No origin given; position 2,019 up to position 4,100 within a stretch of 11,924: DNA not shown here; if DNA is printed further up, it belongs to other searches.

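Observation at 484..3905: Tightly coupled four-gene pseudopilin/type IV filament-like operon with an unusual composition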

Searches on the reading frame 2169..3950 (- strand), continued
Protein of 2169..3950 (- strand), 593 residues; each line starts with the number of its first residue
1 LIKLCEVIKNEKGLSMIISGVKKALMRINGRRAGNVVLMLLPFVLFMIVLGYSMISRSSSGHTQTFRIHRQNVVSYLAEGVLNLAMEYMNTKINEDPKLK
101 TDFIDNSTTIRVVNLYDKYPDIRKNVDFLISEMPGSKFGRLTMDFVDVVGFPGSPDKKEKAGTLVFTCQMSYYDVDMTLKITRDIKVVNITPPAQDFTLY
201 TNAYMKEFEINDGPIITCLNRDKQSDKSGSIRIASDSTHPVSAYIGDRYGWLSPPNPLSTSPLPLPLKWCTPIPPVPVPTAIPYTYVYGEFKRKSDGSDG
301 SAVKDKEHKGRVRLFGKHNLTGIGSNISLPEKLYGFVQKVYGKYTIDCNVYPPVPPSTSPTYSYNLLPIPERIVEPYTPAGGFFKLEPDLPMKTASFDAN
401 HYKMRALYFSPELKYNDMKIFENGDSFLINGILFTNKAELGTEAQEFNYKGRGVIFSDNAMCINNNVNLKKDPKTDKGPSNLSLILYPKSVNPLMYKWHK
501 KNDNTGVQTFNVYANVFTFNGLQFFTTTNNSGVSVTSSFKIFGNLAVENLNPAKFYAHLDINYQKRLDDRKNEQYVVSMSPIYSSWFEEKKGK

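Call 79: fold_search(model_id=the predicted structure, library=pdb)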
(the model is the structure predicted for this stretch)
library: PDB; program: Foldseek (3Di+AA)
matches with E <= 10: 188; with E <= 0.001: 3
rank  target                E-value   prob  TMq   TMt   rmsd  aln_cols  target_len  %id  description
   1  6qvi_A                6.3e-05  0.96  0.20  0.22  23.0       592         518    9  Crystal structure of competence-associated pilin ComZ from Thermus thermophilus (released 2019-05-29)
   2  6qvi_C                1.8e-04  0.90  0.19  0.22  23.6       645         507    9  Crystal structure of competence-associated pilin ComZ from Thermus thermophilus (released 2019-05-29)
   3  6qvi_B                5.9e-04  0.97  0.24  0.27  21.7       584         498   10  Crystal structure of competence-associated pilin ComZ from Thermus thermophilus (released 2019-05-29)
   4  5wd6_B                2.4e-01  0.44  0.12  0.26   7.2       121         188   13  bovine salivary protein form 30b (released 2018-07-11)
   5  7o41_E                2.9e-01  0.25  0.08  0.22  29.2       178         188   12  Hexameric composite model of the Inner Membrane Complex (IMC) with the Arches from the fully-assembled R388 type IV se (released 2022-06-22)
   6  5aiw_MODEL_1_A        3.9e-01  0.16  0.09  0.27  13.0       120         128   11  NMR solution structure of the putative transfer protein TraH from Gram-positive conjugative plasmid pIP501 (released 2016-03-09)
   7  5wd6_A                4.3e-01  0.30  0.12  0.27   7.3       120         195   12  bovine salivary protein form 30b (released 2018-07-11)
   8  4ec6_A                5.9e-01  0.09  0.06  0.21  12.8       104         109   10  Ntf2-like, potential transfer protein TraM from Gram-positive conjugative plasmid pIP501 (released 2012-12-05)
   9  3bit_B                6.5e-01  0.44  0.11  0.14  10.0       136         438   10  Crystal structure of yeast Spt16 N-terminal Domain (released 2007-12-18)
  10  6o1t_B                7.2e-01  0.15  0.10  0.22   9.9       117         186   10  BOVINE SALIVARY PROTEIN FORM 30B WITH OLEIC ACID (released 2019-03-13)
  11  6a8m                  8.0e-01  0.30  0.10  0.12   9.3       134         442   15  N-terminal domain of FACT complex subunit SPT16 from Eremothecium gossypii (Ashbya gossypii) (released 2018-08-15)
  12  4p42_A                8.4e-01  0.07  0.07  0.08  14.5       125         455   12  Extended-Synaptotagmin 2, SMP - C2A - C2B Domains (released 2014-05-14)
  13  4uvq                  8.9e-01  0.07  0.07  0.13  13.4       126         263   12  PatG Domain of Unknown Function (released 2014-09-17)
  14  1gy7_A                9.8e-01  0.08  0.07  0.20  12.7       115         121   10  N77Y point mutant of S.Cerevisiae NTF2 (released 2002-06-20)
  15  1gy7_C                9.8e-01  0.06  0.07  0.19  12.0       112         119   10  N77Y point mutant of S.Cerevisiae NTF2 (released 2002-06-20)
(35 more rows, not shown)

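Call 86: search_solved_structures(query=A5, max_evalue=10, show_alignments=0)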
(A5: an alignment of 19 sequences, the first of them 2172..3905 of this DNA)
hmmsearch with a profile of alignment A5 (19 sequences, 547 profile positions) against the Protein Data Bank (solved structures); distinct sequences matched with E-value up to 10: 3.
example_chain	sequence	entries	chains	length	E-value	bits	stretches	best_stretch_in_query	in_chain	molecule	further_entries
8teq_A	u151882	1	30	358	0.055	15.8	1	235-358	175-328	TRK-fused gene protein Low Complexity Domain G269V mutant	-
8ter_A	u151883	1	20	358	0.38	13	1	235-357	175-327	TRK-fused gene protein Low Complexity Domain P285L mutant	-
8g2z_5A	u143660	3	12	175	0.67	12.2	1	258-363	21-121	OJ2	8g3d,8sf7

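Call 99: find_related_loci(query=A1, collection=metagenome_contigs, flank=10000)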
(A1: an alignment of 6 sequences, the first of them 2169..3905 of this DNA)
Query A1 (578 aa) in metagenome_contigs; peptide patterns used: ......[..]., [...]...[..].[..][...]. (x = any residue, [..] = any of these).
108 stretches matched a pattern; 9 encode a relative of the query (tblastn E <= 1e-3); 9 distinct loci.
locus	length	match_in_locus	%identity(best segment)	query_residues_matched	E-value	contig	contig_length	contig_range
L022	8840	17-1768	73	1-578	0e+0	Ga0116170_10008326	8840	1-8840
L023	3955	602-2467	39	17-574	4e-127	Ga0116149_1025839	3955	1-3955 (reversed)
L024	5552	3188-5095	39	6-574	3e-124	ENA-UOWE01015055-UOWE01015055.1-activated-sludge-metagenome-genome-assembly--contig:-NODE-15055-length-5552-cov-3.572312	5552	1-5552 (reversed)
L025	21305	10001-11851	41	18-577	6e-120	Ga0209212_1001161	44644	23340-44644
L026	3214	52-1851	38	19-574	5e-110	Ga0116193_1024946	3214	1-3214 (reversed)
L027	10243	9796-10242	55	17-168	1e-47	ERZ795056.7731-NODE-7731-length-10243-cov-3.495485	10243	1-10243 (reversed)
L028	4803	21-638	41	380-577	2e-41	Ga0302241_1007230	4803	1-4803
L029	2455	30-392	44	464-577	5e-25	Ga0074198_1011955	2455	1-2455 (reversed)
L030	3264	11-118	47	539-574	2e-5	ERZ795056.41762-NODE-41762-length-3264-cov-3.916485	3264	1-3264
